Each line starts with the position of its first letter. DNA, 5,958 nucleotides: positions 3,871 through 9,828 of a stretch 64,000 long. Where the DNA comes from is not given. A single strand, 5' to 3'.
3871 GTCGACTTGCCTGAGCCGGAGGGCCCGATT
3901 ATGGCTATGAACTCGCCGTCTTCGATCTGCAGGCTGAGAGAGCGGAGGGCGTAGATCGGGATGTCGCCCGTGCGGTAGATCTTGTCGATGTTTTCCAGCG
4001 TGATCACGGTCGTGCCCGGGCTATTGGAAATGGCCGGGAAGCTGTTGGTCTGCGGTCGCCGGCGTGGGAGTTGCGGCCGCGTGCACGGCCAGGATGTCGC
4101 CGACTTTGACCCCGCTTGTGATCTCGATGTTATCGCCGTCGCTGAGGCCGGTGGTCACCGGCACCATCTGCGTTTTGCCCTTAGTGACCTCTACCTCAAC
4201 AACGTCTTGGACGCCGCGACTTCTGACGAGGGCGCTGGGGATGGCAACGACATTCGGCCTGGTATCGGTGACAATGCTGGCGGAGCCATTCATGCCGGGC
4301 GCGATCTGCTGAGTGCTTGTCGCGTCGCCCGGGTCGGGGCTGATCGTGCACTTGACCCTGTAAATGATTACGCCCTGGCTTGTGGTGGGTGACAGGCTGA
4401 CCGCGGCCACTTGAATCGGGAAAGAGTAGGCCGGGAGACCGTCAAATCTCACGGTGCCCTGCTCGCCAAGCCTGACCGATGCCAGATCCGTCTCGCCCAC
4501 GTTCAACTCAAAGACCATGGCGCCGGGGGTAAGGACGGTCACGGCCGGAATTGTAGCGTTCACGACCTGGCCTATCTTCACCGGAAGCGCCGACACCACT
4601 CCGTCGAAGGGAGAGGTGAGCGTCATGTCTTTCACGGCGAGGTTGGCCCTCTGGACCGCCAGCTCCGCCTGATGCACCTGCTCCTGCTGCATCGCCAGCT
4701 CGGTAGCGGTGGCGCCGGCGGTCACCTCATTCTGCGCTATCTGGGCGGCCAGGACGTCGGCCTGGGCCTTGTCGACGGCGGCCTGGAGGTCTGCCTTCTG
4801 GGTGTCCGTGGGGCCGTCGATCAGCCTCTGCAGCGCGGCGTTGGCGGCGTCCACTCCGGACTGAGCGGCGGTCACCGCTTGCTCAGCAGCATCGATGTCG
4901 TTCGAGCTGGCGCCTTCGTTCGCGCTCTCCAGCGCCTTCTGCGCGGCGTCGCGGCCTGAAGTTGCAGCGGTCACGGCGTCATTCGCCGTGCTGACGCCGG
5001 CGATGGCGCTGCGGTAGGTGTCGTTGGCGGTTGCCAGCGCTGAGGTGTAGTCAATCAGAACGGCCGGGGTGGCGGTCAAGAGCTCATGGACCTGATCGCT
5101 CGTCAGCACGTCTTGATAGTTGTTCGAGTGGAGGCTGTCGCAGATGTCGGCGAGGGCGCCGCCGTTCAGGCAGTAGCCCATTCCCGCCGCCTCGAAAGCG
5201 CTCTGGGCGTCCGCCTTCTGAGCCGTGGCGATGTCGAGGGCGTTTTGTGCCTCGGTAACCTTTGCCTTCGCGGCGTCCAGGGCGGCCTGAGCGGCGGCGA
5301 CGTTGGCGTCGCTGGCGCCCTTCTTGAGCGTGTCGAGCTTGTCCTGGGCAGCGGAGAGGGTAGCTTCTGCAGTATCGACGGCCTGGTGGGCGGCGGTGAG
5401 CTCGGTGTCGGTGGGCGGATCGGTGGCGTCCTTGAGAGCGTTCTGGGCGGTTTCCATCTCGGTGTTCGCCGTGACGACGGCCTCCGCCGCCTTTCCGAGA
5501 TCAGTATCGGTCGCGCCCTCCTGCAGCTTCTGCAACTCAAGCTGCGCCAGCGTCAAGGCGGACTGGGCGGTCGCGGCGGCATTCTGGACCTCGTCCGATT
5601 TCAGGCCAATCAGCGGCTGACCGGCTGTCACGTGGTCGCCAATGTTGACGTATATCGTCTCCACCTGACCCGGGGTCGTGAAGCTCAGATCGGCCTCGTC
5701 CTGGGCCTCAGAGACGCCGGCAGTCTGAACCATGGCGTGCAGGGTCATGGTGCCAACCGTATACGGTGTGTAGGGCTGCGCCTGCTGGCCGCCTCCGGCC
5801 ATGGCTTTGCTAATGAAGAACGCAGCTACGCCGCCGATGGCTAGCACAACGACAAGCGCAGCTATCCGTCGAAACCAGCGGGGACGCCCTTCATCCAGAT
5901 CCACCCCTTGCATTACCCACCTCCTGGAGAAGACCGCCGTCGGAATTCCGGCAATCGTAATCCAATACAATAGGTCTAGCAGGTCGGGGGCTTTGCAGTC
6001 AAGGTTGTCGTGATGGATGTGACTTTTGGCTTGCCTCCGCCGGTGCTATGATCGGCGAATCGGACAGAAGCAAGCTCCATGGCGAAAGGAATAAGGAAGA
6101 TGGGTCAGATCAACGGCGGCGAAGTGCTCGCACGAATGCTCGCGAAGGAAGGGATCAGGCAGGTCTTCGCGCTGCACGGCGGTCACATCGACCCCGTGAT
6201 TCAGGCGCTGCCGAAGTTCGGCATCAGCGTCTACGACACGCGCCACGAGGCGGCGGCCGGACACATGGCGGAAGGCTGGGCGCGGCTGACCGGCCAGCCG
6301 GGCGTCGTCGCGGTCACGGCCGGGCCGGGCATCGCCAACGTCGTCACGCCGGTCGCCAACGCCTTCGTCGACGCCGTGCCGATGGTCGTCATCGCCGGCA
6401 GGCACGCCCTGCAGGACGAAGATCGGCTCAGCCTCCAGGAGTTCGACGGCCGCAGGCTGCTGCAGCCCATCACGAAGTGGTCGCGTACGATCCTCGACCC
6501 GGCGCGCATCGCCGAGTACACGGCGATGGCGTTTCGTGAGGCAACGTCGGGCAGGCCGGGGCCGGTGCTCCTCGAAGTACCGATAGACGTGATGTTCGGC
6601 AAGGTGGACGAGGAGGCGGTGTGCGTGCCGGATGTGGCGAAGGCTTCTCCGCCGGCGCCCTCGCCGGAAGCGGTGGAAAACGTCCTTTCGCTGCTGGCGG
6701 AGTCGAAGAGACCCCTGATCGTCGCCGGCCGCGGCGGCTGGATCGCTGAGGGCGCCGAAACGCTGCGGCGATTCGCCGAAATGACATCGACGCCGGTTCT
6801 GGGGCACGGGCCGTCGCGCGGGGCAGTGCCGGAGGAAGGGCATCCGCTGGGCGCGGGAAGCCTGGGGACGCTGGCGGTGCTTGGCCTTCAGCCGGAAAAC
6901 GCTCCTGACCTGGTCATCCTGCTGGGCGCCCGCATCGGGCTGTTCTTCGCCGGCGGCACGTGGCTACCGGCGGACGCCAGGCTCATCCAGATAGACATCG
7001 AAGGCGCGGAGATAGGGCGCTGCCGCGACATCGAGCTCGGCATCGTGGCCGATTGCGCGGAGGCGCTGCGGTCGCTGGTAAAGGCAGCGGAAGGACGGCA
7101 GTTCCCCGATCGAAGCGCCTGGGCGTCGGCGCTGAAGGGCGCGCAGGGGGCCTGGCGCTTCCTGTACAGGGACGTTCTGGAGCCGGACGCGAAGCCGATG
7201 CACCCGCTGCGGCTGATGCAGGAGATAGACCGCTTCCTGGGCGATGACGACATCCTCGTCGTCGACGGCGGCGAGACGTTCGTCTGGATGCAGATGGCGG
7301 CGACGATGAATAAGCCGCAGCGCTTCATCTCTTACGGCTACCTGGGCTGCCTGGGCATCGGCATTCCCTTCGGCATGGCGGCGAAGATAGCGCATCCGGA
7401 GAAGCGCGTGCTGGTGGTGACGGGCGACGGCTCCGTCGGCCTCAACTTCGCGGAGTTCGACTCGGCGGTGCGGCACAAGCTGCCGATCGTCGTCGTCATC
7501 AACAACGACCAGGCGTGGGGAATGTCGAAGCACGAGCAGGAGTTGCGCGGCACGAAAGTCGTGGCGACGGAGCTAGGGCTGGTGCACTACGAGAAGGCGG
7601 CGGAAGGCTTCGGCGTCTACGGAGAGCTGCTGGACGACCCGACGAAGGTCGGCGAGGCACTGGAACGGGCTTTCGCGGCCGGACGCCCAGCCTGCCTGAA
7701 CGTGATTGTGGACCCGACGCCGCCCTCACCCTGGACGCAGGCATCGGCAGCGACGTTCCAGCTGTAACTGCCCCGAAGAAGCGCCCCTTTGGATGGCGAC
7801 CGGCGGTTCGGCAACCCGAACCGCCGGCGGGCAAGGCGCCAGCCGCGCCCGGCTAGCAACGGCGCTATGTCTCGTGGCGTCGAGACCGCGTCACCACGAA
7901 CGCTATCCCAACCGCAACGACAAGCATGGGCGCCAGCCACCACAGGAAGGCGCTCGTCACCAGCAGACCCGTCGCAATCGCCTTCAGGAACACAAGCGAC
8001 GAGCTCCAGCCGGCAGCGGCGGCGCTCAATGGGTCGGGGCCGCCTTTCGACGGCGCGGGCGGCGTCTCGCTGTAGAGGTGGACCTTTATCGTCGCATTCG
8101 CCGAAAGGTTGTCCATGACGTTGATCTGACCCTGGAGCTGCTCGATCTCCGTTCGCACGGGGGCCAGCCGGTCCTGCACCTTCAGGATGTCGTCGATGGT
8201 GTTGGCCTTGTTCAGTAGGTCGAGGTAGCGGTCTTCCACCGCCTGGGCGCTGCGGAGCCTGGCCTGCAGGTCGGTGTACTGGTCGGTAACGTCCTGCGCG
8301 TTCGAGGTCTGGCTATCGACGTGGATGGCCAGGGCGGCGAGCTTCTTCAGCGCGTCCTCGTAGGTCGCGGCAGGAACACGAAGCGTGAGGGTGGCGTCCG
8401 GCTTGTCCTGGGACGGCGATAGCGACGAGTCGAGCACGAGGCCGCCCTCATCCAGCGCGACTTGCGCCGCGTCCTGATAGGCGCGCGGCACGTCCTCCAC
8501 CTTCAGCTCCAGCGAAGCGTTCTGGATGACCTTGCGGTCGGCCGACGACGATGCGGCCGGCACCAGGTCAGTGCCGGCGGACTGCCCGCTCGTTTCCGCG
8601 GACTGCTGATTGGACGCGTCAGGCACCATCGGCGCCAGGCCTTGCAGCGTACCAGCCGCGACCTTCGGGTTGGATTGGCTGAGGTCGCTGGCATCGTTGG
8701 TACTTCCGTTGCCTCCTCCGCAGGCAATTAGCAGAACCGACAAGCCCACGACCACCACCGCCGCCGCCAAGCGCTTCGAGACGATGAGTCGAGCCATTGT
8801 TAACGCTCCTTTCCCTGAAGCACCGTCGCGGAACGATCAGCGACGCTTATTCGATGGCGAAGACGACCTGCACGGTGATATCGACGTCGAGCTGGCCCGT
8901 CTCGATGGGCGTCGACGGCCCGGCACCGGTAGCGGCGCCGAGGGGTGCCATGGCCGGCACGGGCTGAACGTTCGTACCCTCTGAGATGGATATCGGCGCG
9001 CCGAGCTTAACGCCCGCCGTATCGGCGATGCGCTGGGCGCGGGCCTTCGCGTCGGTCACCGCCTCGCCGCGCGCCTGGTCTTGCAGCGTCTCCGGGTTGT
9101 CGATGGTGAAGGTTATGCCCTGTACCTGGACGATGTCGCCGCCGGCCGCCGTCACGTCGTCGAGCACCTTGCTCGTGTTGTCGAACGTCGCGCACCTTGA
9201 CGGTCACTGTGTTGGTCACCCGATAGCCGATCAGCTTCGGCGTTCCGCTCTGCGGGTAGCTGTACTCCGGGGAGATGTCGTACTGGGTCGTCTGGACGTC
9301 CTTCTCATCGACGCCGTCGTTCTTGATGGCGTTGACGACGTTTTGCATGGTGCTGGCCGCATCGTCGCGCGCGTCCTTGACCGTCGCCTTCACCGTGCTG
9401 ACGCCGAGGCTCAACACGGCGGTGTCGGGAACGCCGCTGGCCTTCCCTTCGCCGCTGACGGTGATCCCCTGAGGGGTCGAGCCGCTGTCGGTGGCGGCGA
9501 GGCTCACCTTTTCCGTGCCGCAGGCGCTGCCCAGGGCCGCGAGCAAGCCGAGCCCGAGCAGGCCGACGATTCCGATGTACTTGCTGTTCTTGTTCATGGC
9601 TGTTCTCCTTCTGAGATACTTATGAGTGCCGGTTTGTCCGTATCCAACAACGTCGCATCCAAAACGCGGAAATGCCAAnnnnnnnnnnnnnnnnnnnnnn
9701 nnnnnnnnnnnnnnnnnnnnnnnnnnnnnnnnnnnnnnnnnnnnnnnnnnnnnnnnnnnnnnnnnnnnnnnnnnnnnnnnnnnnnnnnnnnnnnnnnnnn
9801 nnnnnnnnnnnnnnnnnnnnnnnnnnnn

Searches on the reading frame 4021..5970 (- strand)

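Call 80: search_protein_families(library=pfam, proteins=[window:4021-5970:-], max_evalue=0.00001)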
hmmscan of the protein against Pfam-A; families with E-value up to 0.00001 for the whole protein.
window:4021-5970:- (649 aa): 4 families
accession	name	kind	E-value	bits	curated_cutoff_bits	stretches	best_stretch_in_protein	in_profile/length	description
PF13437.12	HlyD_3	-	1.9e-11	45.1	22.2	1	450-551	1-98/106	HlyD family secretion protein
PF16576.10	HlyD_D23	-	2.3e-11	43.8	30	1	401-524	58-184/214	Barrel-sandwich domain of CusB or HlyD membrane-fusion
PF13533.13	Biotin_lipoyl_2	-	1e-06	28.9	29.8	0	450-471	2-23/32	Biotin-lipoyl like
PF00364.28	Biotin_lipoyl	-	7.6e-06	26.1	22.1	0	101-130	15-43/73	Biotin-requiring enzyme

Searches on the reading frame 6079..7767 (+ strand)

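Call 80: search_protein_families(library=pfam, proteins=[window:6079-7767:+], max_evalue=0.00001)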
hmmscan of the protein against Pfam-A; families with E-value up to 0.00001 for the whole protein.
window:6079-7767:+ (562 aa): 3 families
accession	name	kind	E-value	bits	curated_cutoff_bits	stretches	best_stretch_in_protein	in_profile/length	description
PF02776.23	TPP_enzyme_N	-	1.9e-37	128.1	26.8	1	12-124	2-116/119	Thiamine pyrophosphate enzyme, N-terminal TPP binding domain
PF02775.26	TPP_enzyme_C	-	2.6e-34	118.7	21.9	1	396-542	1-151/151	Thiamine pyrophosphate enzyme, C-terminal TPP binding domain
PF00205.28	TPP_enzyme_M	-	3e-25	88.9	30.4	1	199-333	1-137/137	Thiamine pyrophosphate enzyme, central domain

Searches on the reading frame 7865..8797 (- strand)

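Call 80: search_protein_families(library=pfam, proteins=[window:7865-8797:-], max_evalue=0.00001)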
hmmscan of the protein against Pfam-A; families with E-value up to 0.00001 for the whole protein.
window:7865-8797:- (310 aa): 1 family
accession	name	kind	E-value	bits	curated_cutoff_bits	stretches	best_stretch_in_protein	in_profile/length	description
PF14257.11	DUF4349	-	1.3e-52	178.6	27.7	1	88-298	1-207/213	Domain of unknown function (DUF4349)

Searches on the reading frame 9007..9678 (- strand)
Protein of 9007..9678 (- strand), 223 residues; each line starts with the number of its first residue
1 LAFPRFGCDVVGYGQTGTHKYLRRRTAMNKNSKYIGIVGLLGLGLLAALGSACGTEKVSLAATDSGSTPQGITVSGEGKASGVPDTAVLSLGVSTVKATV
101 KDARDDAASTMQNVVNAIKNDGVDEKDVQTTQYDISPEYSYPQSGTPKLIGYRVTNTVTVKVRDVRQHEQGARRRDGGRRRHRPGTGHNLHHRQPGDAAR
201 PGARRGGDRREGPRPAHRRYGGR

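Call 80: search_protein_families(library=pfam, proteins=[window:9007-9678:-], max_evalue=0.00001)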
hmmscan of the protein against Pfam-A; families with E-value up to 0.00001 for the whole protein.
window:9007-9678:- (223 aa): 1 family
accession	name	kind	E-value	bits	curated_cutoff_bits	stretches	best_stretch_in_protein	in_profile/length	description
PF04402.19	SIMPL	-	8.9e-27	95.1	25.2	1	72-166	1-95/205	Protein of unknown function (DUF541)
